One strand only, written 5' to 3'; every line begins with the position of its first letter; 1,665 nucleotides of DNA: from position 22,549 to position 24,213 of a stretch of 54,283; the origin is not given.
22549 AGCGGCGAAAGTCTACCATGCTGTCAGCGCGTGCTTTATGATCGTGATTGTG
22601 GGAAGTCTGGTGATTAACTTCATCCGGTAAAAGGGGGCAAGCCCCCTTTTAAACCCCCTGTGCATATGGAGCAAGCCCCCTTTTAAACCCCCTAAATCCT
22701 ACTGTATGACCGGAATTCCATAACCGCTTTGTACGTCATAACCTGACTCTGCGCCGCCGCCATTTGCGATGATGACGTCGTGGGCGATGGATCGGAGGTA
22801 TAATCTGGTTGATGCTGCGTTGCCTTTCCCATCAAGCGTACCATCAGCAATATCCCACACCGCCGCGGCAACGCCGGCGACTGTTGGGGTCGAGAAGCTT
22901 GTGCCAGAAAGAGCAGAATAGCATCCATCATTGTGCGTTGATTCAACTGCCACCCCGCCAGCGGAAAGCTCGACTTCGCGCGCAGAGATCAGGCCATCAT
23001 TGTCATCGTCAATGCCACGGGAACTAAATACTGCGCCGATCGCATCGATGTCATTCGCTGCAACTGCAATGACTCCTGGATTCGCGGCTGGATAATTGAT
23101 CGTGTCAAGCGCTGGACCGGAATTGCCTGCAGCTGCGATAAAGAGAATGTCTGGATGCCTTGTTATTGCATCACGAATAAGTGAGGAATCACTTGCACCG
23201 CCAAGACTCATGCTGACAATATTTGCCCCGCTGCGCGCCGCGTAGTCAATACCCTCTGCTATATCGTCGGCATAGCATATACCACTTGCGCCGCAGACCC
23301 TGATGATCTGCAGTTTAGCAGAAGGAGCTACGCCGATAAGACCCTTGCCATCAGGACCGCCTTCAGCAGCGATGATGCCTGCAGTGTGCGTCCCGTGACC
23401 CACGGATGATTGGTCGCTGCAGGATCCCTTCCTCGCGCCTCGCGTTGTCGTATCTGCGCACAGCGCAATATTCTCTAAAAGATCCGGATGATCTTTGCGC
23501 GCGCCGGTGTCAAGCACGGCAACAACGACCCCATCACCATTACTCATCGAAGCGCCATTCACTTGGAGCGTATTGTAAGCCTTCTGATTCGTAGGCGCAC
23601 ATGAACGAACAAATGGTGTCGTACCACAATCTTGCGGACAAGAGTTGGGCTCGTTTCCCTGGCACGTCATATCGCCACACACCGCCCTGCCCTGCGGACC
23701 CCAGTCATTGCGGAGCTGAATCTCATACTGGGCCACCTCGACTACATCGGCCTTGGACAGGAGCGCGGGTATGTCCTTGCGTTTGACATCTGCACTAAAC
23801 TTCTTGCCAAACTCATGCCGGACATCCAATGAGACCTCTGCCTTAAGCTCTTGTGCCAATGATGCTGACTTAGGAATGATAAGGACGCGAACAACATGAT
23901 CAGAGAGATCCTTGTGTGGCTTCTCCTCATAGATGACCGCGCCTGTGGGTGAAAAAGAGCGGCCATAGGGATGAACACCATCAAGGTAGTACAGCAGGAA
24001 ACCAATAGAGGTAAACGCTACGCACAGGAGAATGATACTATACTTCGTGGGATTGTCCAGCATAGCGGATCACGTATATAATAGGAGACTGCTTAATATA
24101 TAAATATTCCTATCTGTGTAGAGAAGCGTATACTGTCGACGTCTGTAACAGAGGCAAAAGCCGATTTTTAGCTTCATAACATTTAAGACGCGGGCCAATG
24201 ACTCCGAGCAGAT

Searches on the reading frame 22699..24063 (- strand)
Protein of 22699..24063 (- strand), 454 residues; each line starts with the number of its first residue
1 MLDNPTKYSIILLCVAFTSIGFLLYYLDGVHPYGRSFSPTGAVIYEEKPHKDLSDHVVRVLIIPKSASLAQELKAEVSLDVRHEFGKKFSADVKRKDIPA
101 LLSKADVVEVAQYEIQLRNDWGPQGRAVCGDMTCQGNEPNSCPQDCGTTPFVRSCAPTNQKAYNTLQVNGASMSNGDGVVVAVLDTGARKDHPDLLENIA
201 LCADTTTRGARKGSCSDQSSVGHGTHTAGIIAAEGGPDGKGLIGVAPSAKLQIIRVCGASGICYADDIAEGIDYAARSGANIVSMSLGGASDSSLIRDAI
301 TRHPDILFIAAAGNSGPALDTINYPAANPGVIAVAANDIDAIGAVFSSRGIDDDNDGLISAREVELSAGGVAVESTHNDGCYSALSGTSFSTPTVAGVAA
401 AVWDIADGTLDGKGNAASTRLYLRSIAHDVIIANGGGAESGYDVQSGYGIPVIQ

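Call 105: search_protein_families(library=pfam, proteins=[window:22699-24063:-], max_evalue=0.001)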
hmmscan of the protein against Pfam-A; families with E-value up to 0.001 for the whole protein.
window:22699-24063:- (454 aa): 1 family
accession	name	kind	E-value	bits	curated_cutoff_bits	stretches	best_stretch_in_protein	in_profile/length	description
PF00082.27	Peptidase_S8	-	5.1e-43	147.9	21.8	1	176-406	1-256/288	Subtilase family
